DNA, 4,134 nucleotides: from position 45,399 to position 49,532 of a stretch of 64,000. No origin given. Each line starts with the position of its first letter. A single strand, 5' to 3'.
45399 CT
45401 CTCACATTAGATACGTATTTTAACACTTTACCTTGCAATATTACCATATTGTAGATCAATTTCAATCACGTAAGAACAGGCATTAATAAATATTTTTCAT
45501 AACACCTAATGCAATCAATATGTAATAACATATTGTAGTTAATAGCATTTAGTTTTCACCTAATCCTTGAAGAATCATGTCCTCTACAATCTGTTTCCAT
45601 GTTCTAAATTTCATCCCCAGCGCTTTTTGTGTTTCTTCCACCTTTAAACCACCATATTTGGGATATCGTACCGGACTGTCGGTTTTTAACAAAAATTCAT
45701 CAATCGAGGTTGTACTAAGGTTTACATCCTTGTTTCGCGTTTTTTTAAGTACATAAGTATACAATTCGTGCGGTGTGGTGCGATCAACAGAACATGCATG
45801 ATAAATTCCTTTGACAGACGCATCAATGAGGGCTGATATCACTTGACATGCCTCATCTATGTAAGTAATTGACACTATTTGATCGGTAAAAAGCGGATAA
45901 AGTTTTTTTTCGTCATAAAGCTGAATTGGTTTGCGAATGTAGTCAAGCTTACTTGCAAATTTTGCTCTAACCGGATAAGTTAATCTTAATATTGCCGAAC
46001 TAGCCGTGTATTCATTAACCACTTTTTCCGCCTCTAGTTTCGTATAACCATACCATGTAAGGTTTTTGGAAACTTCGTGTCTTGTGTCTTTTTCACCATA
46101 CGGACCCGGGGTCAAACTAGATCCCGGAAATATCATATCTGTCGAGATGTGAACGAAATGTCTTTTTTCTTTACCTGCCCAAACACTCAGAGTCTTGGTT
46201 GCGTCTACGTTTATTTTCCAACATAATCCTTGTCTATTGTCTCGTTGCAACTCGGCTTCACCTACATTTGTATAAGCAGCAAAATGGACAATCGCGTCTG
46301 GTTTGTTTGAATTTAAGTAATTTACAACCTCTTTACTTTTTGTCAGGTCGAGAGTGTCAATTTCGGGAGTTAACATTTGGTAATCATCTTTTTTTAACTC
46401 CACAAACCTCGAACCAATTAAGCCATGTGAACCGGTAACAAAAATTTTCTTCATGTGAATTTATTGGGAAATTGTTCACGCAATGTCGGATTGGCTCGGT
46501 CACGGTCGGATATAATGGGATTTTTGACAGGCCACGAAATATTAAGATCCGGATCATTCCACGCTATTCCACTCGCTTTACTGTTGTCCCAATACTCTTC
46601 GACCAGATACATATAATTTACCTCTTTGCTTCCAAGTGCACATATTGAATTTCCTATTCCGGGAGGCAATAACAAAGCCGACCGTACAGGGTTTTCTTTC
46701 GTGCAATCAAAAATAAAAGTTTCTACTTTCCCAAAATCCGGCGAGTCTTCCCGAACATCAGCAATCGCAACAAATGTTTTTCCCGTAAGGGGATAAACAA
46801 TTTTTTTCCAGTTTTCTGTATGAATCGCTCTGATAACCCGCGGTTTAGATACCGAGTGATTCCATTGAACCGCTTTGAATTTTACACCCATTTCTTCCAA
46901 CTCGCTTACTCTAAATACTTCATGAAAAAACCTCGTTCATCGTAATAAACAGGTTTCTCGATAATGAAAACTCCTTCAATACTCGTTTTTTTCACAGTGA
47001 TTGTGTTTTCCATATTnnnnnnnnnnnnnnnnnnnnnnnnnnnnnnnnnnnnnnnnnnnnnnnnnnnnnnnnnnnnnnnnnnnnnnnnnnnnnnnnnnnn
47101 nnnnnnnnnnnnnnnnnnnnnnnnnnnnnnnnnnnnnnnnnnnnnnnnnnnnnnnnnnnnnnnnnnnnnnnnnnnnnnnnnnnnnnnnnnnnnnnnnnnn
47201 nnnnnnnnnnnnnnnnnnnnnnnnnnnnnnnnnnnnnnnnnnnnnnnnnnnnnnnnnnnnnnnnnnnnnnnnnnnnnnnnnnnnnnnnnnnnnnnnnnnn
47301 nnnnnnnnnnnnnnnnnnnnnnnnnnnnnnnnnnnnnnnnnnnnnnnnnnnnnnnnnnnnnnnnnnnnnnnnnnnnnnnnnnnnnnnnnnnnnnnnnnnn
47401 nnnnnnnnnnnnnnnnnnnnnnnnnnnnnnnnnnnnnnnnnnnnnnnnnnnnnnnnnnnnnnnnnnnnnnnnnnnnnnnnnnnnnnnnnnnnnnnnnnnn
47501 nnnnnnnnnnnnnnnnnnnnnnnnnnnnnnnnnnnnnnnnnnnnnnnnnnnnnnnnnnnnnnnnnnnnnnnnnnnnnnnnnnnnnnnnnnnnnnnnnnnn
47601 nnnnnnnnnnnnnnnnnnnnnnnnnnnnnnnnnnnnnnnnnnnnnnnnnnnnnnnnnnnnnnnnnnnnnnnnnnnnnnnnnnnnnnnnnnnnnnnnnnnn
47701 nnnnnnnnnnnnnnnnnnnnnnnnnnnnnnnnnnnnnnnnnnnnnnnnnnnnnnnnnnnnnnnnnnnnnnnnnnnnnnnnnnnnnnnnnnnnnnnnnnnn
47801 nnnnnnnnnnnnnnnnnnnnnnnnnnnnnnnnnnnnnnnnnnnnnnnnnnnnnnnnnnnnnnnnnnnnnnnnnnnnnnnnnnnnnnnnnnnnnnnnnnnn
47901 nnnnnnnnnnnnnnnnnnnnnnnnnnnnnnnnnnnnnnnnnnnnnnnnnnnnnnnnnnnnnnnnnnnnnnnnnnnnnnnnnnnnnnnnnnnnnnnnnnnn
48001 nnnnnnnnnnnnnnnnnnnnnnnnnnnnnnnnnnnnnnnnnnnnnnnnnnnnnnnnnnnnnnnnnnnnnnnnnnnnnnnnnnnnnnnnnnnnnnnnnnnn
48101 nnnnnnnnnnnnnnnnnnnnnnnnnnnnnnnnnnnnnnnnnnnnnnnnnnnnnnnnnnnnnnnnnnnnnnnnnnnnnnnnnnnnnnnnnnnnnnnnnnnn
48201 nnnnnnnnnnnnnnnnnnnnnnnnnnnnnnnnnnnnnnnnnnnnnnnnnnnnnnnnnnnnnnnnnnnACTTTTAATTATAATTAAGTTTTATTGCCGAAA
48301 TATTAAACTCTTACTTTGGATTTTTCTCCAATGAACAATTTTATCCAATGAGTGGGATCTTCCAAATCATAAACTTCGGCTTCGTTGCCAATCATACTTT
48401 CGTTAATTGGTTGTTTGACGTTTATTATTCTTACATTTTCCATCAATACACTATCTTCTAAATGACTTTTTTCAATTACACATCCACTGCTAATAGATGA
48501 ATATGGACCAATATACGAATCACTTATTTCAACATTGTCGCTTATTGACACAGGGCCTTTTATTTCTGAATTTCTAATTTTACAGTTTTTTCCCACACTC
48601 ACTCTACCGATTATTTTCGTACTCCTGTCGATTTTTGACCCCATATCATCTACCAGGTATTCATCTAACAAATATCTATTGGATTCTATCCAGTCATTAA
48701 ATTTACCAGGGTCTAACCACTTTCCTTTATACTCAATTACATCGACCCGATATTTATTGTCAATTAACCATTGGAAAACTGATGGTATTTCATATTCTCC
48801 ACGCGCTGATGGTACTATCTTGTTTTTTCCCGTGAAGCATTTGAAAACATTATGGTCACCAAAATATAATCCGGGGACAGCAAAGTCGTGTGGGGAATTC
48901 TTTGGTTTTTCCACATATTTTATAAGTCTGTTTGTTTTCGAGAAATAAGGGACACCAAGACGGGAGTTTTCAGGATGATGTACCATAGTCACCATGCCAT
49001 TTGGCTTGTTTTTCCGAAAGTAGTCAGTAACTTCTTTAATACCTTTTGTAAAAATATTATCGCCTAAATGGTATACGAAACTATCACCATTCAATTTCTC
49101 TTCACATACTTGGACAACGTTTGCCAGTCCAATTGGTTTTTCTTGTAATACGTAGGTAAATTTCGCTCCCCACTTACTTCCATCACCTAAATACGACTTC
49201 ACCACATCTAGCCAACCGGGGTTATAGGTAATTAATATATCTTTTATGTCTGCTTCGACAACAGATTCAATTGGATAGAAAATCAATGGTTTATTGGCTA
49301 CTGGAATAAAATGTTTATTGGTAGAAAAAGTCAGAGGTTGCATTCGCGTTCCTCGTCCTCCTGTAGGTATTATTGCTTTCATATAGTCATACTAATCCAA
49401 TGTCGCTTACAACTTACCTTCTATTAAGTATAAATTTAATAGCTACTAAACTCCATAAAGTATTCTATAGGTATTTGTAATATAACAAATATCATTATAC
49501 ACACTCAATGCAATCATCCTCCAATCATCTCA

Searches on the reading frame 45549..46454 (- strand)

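Call 66: search_protein_families(library=pfam, proteins=[window:45549-46454:-], max_evalue=0.001)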
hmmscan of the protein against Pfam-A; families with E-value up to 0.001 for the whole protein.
window:45549-46454:- (301 aa): 5 families
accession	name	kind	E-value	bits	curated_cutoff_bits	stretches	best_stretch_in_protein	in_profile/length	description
PF04321.23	RmlD_sub_bind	-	4.2e-42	144.6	27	1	3-294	2-282/287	RmlD substrate binding domain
PF01370.27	Epimerase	-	9.8e-18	64.9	20.9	1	4-155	1-166/240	NAD dependent epimerase/dehydratase family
PF07993.18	NAD_binding_4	-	1.8e-08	34.3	20.1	1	42-159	80-205/258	Male sterility protein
PF16363.11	GDP_Man_Dehyd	-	1.2e-06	28.7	27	1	30-155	54-173/332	GDP-mannose 4,6 dehydratase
PF02719.21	Polysacc_synt_2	-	0.0003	20.5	20.2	0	36-106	62-129/293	Polysaccharide biosynthesis protein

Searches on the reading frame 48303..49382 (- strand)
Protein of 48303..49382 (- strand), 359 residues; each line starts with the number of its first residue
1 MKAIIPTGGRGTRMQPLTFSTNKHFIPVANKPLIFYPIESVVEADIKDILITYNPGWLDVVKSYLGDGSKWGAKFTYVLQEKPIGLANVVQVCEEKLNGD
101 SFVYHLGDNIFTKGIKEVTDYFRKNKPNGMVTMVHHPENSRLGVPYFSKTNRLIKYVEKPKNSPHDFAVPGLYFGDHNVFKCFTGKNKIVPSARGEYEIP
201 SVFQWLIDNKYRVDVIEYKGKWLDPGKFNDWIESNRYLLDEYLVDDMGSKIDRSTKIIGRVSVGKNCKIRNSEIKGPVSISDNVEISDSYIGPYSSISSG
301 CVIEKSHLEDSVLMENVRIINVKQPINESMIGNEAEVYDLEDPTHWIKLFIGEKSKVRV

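Call 66: search_protein_families(library=pfam, proteins=[window:48303-49382:-], max_evalue=0.001)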
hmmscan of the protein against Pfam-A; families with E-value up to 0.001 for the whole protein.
window:48303-49382:- (359 aa): 5 families
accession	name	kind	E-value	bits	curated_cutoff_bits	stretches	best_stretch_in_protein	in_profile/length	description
PF00483.29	NTP_transferase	-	2.4e-38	132.6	21.2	1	2-239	1-243/245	Nucleotidyl transferase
PF25084.1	LbH_EIF2B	-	1e-08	35.6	54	1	247-321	14-88/105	EIF2B subunit epsilon LbH domain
PF00132.30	Hexapep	-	1.2e-06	28.4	27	0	277-304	7-35/36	Bacterial transferase hexapeptide (six repeats)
PF24894.1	Hexapep_GlmU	-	1.5e-06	28.7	23.3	0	295-337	19-60/104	GlmU-like, C-terminal hexapeptide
PF12804.13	NTP_transf_3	-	0.00038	21.1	27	1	3-63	1-53/160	MobA-like NTP transferase domain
